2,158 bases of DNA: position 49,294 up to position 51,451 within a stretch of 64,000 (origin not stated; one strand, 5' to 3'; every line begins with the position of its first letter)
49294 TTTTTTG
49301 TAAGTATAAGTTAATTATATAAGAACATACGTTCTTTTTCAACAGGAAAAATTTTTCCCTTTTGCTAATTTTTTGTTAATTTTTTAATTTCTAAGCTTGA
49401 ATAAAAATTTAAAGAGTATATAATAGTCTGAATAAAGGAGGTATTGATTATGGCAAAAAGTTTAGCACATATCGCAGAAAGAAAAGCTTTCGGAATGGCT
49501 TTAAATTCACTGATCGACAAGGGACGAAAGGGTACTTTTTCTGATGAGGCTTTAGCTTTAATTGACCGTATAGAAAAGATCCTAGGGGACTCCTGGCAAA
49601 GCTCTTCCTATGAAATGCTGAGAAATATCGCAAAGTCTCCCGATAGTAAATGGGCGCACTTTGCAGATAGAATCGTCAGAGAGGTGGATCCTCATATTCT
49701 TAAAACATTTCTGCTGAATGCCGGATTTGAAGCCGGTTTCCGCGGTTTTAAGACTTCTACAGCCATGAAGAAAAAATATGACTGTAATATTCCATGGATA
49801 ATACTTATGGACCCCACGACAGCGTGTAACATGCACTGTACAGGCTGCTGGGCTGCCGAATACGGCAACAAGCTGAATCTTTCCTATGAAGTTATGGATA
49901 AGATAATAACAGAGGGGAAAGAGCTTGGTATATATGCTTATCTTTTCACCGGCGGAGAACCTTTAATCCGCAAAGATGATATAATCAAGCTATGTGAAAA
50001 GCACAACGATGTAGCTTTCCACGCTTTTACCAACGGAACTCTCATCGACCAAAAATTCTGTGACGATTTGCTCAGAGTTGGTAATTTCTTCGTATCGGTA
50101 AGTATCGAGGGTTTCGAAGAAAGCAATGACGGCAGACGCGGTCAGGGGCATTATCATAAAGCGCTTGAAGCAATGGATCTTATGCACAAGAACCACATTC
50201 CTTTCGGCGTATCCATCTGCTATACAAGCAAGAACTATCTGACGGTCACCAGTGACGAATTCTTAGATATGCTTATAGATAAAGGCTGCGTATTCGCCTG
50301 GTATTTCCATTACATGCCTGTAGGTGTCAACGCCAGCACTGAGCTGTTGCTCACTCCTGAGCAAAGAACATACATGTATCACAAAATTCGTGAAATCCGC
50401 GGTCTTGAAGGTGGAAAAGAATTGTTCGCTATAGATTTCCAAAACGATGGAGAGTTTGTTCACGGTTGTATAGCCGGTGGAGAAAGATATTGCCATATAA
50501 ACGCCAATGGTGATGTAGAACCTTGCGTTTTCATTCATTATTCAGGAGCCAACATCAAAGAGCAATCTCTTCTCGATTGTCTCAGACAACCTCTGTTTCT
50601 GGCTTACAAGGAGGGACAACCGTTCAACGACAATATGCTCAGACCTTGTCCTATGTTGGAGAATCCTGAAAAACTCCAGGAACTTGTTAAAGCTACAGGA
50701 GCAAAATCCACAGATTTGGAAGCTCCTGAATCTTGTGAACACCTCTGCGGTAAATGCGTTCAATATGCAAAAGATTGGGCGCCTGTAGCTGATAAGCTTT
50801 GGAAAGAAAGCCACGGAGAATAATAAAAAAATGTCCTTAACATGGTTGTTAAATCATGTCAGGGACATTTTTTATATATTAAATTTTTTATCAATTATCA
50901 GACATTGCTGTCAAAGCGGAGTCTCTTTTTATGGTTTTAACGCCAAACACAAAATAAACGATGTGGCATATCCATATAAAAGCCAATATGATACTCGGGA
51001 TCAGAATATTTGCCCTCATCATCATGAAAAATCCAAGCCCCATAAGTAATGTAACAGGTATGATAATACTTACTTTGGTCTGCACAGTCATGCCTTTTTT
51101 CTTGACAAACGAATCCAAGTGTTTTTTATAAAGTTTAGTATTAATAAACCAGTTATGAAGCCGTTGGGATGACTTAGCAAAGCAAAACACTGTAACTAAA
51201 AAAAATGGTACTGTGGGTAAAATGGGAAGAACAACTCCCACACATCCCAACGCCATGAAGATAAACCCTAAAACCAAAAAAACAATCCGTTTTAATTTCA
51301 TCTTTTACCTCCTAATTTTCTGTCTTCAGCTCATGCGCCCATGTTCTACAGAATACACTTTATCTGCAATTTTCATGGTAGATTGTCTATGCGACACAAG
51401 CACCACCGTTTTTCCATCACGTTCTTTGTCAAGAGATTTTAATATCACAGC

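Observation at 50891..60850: Eight-gene operon linking NEAT-like surface proteins, a heme/iron-complex ABC importer, a CydDC-like exporter pair and YbaN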

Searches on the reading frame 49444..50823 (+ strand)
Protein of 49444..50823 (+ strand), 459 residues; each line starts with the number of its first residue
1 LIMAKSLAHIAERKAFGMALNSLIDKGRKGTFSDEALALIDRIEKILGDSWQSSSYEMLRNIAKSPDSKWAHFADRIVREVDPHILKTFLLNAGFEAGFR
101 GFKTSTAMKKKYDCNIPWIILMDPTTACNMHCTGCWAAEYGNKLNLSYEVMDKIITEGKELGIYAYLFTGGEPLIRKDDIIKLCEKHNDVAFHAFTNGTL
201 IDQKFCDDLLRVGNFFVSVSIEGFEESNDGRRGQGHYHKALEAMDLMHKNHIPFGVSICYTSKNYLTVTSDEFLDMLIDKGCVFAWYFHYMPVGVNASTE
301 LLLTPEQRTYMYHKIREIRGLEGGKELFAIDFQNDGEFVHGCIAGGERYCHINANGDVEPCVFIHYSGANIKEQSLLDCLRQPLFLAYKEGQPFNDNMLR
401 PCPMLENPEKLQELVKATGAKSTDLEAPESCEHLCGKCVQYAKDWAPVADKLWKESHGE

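Call 4: search_protein_families(library=pfam, proteins=[window:49444-50823:+], max_evalue=0.01)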
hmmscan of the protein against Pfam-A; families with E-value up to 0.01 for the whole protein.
window:49444-50823:+ (459 aa): 3 families
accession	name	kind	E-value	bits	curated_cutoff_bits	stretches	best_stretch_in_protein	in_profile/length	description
PF04055.27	Radical_SAM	-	7.7e-19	68.9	29.5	1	124-256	3-144/166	Radical SAM superfamily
PF13353.11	Fer4_12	-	1e-05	26.3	22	1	127-201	14-94/137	4Fe-4S single cluster domain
PF13186.11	SPASM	-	4.2e-05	24.2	21.5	1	342-402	1-63/67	Iron-sulfur cluster-binding domain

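Call 5: search_protein_families(library=ncbifam, proteins=[window:49444-50823:+], max_evalue=0.01)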
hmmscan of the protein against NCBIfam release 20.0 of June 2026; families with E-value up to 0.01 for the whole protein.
window:49444-50823:+ (459 aa): 62 families (the best 25 are shown)
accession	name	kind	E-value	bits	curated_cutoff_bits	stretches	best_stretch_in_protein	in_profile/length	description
TIGR04055.1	rSAM_NirJ2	equivalog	5e-25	88.7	500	1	121-381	3-274/326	putative heme d1 biosynthesis radical SAM protein NirJ2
TIGR04545.1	rSAM_ahbD_hemeb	equivalog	2.9e-20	73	500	2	123-296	5-181/339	heme b synthase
TIGR04051.1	rSAM_NirJ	equivalog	5.3e-19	68.4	515.45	1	125-280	9-166/354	heme d1 biosynthesis radical SAM protein NirJ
TIGR04054.1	rSAM_NirJ1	equivalog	7.3e-19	67.6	650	1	118-270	36-192/387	putative heme d1 biosynthesis radical SAM protein NirJ1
TIGR03962.1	mycofact_rSAM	equivalog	7.6e-19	68.1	265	1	115-374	9-275/339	mycofactocin radical SAM maturase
TIGR04546.1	rSAM_ahbC_deAc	equivalog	1.2e-17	63.8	650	1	120-340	41-268/390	12,18-didecarboxysiroheme deacetylase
TIGR04347.1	pseudo_SAM_Halo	equivalog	1.3e-17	64.1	525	1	119-290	39-212/390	TIGR04347 family pseudo-SAM/SPASM protein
TIGR04133.1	rSAM_w_lipo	hypoth_equivalog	3.8e-17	62.2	425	1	120-380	26-300/350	TIGR04133 family radical SAM/SPASM protein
TIGR04053.2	TIGR04053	equivalog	8.4e-17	61.5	395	1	116-314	6-209/366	TIGR04053 family radical SAM/SPASM domain-containing protein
NF041298.1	rSAM_mat_DynA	equivalog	3.4e-16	59.2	450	1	121-284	4-181/356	dynobactin maturation radical SAM/SPASM protein DynA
NF041718.1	rSAM_phane_AMC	equivalog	4.6e-15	55.5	425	1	119-282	7-180/362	cyclophane-forming radical SAM peptide maturase AmcB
NF045574.1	sacti_mat_StsB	exception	4.8e-15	55.4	625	1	125-264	103-245/466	StsB family radical SAM/SPASM domain sactipeptide maturase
TIGR04403.1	rSAM_skfB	equivalog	9.3e-14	51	300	1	114-378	100-365/402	sporulation killing factor system radical SAM maturase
TIGR04303.1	GeoRSP_rSAM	equivalog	9.5e-14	51.7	400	1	125-378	12-273/325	GeoRSP system radical SAM/SPASM protein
NF047865.1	rSAM_PapB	equivalog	1.9e-13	50.4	340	1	125-264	10-165/330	PapB family radical SAM/SPASM ranthipeptide maturase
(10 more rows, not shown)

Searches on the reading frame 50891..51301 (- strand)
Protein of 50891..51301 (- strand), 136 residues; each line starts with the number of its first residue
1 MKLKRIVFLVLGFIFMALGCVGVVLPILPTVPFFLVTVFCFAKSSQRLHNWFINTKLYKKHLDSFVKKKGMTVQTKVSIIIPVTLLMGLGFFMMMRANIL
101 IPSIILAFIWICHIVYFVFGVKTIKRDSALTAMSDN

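Call 4: search_protein_families(library=pfam, proteins=[window:50891-51301:-], max_evalue=0.01)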
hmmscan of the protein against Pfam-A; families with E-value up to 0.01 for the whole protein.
window:50891-51301:- (136 aa): 2 families
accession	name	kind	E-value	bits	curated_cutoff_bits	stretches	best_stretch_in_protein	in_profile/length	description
PF04304.18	DUF454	-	5.2e-35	120.4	35.1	1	5-122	1-114/115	Protein of unknown function (DUF454)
PF14093.11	DUF4271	-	0.0032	17.8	29.7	1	33-123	8-102/206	Domain of unknown function (DUF4271)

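Call 5: search_protein_families(library=ncbifam, proteins=[window:50891-51301:-], max_evalue=0.01)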
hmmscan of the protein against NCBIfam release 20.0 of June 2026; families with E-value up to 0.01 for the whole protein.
window:50891-51301:- (136 aa): 1 family
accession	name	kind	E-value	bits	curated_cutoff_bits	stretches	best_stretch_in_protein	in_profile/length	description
NF007818.0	PRK10527.1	equivalog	1.1e-19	70.7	163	1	4-116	2-111/125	DUF454 family protein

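Call 83: predict_structure(protein=window:50891-51301:-)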
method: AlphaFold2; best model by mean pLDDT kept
length: 136 residues; sequences in the alignment: 1
mean_pLDDT: 66.4   pTM: 0.36
mean pLDDT of the five models: 66.4, 62.5, 60.4, 58.7, 57.6
residues with pLDDT >= 90: 0; 70-90: 55; 50-70: 77; < 50: 4
segments of 3 or more residues with pLDDT < 50: 69-71
pLDDT, mean of each block of 10 residues (from residue 1): 78 77 62 63 58 57 53 56 76 75 77 75 61 57
secondary structure, 60 per line:
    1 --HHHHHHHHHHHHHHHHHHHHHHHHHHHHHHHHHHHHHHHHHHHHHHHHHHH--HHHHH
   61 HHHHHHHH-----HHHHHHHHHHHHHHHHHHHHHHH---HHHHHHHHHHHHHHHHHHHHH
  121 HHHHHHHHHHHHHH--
elements in order: H3-53 H56-68 H74-96 H100-134
